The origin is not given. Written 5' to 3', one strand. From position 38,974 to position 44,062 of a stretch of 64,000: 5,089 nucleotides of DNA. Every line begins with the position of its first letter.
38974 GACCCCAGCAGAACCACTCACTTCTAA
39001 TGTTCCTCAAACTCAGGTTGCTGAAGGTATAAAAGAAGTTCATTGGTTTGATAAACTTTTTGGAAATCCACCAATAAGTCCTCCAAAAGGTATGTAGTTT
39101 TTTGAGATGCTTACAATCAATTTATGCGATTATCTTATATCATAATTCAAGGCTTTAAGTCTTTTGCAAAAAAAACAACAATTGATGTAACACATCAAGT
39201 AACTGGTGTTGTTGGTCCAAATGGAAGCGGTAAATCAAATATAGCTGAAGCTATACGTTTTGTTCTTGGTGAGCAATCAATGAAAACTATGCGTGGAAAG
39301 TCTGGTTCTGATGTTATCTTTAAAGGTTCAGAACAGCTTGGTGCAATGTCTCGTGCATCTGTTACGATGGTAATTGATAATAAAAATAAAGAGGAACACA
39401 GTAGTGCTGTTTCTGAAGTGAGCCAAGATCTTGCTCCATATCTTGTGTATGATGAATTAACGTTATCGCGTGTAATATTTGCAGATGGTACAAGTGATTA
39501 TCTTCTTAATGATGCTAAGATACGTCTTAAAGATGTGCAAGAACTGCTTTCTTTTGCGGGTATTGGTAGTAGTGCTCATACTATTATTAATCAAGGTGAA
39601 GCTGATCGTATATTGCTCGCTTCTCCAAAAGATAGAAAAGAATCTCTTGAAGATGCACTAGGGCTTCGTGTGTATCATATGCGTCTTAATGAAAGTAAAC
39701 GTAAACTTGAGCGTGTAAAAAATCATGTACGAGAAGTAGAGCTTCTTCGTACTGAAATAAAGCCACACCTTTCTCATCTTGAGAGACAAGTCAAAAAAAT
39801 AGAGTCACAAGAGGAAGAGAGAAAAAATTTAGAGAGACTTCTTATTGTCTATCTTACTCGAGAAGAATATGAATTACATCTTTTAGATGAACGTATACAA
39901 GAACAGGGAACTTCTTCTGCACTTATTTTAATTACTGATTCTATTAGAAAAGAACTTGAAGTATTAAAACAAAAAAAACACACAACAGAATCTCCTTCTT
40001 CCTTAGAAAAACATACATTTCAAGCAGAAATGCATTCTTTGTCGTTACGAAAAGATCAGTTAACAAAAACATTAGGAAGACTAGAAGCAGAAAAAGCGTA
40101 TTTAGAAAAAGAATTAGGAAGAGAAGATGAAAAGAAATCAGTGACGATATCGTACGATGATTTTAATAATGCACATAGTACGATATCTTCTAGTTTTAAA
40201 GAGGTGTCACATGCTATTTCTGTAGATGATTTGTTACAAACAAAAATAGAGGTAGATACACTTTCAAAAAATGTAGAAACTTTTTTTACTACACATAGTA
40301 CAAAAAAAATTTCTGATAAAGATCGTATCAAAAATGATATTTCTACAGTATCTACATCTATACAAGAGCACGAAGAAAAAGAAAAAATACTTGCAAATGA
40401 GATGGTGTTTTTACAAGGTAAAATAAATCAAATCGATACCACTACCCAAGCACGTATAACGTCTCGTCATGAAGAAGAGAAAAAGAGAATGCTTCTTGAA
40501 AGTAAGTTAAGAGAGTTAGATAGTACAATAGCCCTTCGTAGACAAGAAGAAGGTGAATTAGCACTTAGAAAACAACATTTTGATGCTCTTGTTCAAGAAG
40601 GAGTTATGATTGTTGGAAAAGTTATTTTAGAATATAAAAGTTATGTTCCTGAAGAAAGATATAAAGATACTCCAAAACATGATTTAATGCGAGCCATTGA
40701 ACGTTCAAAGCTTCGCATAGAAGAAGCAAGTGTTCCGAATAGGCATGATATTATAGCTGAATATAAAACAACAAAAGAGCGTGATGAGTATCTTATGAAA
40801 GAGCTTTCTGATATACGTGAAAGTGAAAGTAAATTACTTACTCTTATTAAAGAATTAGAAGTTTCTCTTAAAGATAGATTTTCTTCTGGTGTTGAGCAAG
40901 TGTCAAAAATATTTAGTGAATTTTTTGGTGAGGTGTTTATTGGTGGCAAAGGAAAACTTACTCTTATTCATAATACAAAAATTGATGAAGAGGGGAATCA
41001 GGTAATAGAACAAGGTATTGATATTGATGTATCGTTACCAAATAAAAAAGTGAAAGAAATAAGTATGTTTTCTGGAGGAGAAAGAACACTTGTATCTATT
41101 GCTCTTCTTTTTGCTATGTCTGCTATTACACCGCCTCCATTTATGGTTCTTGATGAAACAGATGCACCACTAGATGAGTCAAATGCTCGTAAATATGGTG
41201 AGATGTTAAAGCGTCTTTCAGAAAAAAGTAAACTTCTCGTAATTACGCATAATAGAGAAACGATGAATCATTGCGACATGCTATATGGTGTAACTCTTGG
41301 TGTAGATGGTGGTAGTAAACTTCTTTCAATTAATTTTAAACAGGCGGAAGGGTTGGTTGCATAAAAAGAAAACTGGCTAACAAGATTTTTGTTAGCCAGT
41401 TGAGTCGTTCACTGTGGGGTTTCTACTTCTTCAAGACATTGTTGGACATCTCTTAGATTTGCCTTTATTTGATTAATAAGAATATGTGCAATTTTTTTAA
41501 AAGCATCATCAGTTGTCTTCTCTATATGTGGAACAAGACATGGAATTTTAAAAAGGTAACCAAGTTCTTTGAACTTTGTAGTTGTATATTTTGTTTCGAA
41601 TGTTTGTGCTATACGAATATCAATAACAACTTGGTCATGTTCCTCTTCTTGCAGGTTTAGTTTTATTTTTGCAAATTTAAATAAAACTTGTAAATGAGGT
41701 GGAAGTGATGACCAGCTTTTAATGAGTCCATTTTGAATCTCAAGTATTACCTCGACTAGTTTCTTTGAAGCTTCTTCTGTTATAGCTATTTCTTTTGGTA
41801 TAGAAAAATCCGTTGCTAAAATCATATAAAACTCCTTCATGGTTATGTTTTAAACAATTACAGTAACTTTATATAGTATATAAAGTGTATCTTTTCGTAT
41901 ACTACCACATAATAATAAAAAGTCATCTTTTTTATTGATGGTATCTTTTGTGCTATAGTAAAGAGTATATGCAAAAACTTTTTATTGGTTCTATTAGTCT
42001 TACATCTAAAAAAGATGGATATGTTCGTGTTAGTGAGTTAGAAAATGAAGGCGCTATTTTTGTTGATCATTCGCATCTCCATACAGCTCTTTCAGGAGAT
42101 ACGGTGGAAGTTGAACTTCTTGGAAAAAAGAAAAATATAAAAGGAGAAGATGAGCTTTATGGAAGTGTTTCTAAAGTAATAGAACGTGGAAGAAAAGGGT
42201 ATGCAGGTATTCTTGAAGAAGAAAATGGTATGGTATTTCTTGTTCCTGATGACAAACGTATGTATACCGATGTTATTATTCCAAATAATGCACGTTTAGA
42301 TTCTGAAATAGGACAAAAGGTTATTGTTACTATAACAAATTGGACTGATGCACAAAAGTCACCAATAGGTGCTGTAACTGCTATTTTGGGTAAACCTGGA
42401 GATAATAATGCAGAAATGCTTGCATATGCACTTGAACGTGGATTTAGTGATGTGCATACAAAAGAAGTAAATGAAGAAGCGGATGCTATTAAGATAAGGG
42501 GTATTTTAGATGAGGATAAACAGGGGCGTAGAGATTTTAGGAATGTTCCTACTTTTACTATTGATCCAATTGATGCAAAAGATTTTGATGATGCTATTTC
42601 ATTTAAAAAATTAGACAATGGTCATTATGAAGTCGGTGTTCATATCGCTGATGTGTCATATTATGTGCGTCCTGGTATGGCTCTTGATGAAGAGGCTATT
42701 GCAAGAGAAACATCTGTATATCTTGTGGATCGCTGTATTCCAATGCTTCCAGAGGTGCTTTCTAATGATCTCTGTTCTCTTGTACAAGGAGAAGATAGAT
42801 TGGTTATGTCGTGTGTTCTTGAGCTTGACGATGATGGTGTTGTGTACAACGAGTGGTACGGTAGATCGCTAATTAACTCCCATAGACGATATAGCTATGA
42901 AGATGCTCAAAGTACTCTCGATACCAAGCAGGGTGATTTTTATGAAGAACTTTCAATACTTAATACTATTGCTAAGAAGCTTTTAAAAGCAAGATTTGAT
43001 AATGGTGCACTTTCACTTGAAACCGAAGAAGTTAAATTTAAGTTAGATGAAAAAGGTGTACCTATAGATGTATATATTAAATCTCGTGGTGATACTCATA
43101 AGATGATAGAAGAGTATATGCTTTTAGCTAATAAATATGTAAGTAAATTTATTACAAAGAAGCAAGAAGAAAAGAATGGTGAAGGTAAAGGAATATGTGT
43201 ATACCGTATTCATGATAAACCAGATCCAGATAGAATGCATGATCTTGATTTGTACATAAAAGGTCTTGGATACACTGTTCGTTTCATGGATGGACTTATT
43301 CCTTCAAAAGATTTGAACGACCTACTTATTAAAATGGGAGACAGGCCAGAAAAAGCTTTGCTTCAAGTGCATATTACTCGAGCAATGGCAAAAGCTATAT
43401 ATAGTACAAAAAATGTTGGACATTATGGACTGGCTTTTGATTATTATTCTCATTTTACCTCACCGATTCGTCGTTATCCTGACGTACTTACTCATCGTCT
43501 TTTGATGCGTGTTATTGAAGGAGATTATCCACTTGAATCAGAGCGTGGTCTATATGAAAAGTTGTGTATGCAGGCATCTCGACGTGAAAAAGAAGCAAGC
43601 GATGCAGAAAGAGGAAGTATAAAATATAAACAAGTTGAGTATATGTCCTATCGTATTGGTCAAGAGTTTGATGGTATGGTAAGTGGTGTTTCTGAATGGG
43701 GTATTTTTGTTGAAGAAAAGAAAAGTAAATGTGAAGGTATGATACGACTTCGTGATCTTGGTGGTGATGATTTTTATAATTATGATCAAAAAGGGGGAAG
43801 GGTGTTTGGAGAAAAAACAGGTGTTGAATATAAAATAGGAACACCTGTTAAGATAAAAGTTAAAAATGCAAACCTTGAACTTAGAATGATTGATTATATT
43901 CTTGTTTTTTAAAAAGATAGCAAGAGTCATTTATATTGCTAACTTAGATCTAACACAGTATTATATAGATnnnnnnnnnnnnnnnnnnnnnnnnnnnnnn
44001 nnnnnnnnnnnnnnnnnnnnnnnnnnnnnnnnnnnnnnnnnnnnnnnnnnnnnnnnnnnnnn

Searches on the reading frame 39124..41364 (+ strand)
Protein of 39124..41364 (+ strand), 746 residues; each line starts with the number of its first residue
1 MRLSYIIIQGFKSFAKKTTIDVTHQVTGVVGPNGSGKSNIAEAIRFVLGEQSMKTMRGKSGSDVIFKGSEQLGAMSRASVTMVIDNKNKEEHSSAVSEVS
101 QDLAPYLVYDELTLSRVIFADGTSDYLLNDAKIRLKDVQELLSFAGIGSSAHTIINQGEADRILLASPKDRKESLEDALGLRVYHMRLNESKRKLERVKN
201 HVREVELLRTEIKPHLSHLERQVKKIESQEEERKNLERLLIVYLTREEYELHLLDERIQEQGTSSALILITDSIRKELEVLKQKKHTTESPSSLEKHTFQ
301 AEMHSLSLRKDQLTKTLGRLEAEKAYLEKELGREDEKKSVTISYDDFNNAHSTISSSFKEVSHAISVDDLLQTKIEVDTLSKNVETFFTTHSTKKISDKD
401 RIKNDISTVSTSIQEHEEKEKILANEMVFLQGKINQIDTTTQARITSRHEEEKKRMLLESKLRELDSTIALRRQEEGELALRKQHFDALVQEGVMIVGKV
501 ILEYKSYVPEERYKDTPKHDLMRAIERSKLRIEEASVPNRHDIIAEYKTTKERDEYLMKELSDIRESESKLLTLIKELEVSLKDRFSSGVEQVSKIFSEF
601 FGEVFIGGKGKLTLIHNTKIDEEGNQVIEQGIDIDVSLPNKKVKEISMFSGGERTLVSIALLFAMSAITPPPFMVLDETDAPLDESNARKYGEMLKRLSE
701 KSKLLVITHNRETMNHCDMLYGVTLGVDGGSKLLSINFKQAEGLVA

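Call 6: search_protein_families(library=pfam, proteins=[window:39124-41364:+], max_evalue=0.001)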
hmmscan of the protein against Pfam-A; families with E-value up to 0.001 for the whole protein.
window:39124-41364:+ (746 aa): 6 families
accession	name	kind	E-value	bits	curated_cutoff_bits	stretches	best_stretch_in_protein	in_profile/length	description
PF02463.25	SMC_N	-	1e-59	202.1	40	1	3-726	2-214/220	RecF/RecN/SMC N terminal domain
PF13476.12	AAA_23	-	3.4e-16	60.9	27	1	6-229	2-199/201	AAA domain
PF13175.12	AAA_15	-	3e-10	40.7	32.1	1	1-491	1-273/374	AAA ATPase domain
PF00005.33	ABC_tran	-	2.7e-07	31.7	25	0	25-133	12-80/137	ABC transporter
PF13304.12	AAA_21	-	4.7e-07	30.6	27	1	26-66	1-60/304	AAA domain, putative AbiEii toxin, Type IV TA system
PF13555.12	AAA_29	-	0.00072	19.7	27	0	13-49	11-47/61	P-loop containing region of AAA domain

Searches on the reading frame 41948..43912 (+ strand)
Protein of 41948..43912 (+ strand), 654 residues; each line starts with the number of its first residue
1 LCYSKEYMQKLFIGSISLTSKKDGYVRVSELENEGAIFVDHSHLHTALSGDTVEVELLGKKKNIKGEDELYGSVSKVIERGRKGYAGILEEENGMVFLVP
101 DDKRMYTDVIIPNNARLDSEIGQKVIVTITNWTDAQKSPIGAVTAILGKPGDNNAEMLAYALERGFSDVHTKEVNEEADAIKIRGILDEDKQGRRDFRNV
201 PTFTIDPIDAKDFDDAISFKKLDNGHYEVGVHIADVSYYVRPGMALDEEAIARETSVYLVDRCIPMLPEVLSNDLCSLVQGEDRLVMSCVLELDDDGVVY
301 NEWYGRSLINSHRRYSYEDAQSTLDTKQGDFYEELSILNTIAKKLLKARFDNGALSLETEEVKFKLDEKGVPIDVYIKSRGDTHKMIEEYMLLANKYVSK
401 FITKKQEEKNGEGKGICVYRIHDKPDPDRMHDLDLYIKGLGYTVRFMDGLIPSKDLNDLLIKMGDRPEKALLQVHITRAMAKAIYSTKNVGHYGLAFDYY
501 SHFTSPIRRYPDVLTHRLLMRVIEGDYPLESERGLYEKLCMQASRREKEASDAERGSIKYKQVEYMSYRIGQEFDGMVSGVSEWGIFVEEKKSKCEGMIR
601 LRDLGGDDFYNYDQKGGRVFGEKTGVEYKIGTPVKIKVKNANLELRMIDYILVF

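Call 6: search_protein_families(library=pfam, proteins=[window:41948-43912:+], max_evalue=0.001)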
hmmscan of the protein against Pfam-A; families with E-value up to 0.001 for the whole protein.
window:41948-43912:+ (654 aa): 5 families
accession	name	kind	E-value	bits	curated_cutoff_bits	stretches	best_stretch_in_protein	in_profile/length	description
PF00773.25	RNB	-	5.7e-104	348.3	29.3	1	194-524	1-325/326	RNB domain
PF17876.7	CSD2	-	4.3e-21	75.2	26.2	1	97-164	1-67/74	Cold shock domain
PF08206.17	OB_RNB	-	1.2e-07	31.8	24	1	18-69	5-54/58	Ribonuclease B OB domain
PF17849.7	OB_Dis3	-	2.6e-06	27.8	22.8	1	96-159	2-71/77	Dis3-like cold-shock domain 2 (CSD2)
PF00575.29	S1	-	2.7e-06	28.1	22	1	569-644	3-65/74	S1 RNA binding domain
